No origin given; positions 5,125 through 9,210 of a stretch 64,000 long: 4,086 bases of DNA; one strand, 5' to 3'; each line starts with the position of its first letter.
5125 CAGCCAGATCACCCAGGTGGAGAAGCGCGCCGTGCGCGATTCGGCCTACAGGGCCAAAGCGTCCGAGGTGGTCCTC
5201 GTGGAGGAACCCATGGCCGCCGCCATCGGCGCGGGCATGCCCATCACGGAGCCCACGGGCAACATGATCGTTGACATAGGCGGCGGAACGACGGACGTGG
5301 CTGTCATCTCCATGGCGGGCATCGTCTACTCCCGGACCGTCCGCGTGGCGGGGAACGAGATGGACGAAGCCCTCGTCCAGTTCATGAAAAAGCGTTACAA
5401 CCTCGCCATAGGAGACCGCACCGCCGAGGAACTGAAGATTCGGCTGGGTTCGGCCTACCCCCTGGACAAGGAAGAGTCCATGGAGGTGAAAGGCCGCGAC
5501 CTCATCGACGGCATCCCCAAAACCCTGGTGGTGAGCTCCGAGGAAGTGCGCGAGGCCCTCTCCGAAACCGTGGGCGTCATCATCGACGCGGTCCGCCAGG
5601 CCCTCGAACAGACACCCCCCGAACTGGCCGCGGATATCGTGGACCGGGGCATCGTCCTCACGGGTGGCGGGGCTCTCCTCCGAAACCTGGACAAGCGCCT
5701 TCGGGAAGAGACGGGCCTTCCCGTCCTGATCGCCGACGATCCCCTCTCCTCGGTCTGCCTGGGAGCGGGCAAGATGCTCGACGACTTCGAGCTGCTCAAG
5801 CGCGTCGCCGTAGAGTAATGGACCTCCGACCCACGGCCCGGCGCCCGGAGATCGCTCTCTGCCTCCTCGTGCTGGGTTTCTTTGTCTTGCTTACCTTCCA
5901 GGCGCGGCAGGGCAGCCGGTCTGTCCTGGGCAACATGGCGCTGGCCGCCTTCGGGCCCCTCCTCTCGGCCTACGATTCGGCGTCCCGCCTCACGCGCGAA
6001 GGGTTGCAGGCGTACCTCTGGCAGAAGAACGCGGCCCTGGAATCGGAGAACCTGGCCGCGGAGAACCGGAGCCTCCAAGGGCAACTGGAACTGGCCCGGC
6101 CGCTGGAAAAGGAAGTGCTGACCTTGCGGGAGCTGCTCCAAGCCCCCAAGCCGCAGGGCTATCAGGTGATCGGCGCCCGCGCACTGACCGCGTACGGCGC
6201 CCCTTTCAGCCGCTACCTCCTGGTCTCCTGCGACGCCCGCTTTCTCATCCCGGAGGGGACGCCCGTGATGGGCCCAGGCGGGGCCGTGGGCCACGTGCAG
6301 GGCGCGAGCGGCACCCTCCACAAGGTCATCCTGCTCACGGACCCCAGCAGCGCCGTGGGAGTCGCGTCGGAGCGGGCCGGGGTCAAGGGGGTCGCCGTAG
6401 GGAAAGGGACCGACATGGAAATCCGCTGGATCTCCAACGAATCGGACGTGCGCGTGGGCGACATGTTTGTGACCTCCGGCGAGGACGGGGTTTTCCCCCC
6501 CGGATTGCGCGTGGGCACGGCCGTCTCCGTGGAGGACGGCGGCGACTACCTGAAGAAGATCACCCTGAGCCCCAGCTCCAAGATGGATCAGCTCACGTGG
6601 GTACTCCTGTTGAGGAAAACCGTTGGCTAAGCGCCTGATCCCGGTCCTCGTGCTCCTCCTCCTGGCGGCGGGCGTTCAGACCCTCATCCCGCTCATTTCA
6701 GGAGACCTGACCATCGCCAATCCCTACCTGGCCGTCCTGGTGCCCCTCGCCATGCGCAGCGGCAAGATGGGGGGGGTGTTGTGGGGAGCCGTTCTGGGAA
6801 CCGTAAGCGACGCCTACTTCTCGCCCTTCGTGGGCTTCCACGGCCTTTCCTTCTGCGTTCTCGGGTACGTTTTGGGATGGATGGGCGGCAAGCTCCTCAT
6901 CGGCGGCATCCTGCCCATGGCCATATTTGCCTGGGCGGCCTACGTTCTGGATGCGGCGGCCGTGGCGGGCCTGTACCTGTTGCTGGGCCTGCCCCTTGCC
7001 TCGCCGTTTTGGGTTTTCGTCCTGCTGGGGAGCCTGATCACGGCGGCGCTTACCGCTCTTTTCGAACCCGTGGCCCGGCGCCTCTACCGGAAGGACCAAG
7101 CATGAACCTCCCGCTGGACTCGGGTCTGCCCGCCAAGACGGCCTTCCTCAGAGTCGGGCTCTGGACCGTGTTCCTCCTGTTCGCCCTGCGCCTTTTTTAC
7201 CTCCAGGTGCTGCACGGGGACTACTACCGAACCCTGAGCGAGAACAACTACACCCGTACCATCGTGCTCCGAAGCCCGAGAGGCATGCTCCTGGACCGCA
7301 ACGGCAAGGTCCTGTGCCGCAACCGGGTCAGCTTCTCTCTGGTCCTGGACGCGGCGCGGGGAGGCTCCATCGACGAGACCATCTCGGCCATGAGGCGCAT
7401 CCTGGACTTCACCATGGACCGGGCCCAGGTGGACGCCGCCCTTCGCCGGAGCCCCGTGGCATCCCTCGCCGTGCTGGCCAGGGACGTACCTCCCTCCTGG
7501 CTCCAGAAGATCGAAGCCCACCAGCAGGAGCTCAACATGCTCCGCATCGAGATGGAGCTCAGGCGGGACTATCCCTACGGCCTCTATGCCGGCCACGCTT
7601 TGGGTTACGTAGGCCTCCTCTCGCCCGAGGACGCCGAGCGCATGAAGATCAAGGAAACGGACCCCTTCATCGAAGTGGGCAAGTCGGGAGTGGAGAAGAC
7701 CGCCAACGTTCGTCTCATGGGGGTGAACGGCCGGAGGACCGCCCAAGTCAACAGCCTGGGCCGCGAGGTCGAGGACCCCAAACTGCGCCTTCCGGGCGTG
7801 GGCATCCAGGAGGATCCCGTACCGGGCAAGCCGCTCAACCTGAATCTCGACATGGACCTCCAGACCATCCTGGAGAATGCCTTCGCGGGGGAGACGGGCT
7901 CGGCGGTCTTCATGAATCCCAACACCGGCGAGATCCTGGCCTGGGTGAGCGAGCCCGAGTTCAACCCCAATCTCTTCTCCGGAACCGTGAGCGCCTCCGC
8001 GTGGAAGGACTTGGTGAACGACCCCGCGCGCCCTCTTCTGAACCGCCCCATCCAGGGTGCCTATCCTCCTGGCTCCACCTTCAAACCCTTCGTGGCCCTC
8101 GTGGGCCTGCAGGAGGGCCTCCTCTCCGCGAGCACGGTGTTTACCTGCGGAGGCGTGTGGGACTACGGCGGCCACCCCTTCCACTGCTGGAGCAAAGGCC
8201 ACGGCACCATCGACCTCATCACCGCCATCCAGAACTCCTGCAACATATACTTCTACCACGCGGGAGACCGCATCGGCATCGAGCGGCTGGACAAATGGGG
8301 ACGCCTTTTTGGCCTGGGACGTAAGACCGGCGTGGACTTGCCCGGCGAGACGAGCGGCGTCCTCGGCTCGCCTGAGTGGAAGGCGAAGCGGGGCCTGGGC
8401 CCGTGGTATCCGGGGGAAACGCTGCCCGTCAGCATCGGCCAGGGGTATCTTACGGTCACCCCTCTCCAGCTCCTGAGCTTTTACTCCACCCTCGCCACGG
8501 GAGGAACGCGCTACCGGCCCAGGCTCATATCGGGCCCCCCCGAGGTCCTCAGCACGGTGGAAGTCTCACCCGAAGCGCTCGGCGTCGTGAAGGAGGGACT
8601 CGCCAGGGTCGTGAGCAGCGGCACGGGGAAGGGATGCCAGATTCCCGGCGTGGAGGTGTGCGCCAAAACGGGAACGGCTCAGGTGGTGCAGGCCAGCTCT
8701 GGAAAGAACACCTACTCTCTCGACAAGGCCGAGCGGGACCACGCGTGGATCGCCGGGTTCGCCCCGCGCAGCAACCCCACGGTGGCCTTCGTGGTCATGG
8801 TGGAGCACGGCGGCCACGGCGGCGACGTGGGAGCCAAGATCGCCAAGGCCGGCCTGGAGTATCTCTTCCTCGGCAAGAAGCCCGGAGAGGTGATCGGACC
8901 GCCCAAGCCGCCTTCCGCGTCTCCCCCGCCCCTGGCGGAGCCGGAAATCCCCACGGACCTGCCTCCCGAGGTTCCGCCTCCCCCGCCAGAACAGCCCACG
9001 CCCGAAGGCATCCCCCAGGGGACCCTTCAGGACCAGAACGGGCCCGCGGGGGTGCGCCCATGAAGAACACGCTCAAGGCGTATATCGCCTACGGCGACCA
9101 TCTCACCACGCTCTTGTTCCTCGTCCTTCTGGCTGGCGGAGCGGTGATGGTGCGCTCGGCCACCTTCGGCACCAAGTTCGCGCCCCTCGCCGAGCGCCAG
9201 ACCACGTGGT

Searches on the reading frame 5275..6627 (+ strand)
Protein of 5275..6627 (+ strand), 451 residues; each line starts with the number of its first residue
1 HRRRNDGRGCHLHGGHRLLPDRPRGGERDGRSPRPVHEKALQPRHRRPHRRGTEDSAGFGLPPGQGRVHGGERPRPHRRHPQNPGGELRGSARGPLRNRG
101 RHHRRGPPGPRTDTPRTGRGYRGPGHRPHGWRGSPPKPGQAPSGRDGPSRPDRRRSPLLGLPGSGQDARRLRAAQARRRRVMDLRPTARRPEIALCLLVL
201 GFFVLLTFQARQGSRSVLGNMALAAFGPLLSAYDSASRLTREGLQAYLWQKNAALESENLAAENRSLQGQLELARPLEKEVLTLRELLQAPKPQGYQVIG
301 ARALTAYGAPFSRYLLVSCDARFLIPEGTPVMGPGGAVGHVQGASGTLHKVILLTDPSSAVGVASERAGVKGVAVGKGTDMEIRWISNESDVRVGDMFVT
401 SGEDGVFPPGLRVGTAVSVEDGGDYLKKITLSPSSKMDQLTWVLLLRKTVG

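Call 84: search_protein_families(library=pfam, proteins=[window:5275-6627:+], max_evalue=0.00001)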
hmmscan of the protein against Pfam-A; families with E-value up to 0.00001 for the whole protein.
window:5275-6627:+ (451 aa): 1 family
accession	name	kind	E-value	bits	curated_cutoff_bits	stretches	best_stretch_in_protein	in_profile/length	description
PF04085.20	MreC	-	2.5e-24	86.2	28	1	311-446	9-146/147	Rod shape-determining protein MreC, barrel core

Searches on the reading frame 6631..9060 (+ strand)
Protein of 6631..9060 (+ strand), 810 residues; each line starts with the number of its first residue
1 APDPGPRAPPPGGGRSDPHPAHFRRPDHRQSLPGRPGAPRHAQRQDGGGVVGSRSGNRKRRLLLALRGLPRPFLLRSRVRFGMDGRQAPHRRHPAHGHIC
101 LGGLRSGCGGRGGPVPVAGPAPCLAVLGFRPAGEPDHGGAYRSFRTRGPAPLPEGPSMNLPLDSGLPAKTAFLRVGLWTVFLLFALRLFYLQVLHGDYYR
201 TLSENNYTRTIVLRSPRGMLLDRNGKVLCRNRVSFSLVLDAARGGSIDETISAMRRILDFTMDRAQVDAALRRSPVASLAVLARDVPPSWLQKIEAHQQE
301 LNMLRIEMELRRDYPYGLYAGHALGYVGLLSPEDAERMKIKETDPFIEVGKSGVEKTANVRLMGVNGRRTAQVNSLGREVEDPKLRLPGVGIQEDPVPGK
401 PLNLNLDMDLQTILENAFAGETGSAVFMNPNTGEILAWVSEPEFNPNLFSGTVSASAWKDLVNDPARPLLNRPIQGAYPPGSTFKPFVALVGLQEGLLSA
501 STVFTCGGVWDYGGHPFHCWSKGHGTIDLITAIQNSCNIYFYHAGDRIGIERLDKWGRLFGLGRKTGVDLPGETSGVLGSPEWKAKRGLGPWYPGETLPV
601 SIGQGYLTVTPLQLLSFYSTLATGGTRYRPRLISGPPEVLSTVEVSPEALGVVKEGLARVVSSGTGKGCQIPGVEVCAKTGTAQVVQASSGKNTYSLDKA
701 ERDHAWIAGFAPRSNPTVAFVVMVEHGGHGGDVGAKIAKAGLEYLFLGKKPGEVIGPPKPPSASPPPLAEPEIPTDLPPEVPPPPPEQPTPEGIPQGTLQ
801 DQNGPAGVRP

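Call 84: search_protein_families(library=pfam, proteins=[window:6631-9060:+], max_evalue=0.00001)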
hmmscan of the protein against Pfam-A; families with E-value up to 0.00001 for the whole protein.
window:6631-9060:+ (810 aa): 2 families
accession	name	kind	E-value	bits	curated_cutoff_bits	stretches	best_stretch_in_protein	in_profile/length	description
PF00905.27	Transpeptidase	-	5.9e-74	249.4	22.1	1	423-740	1-296/299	Penicillin binding protein transpeptidase domain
PF03717.20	PBP_dimer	-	9.6e-27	95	24.4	1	215-381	4-177/180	Penicillin-binding Protein dimerisation domain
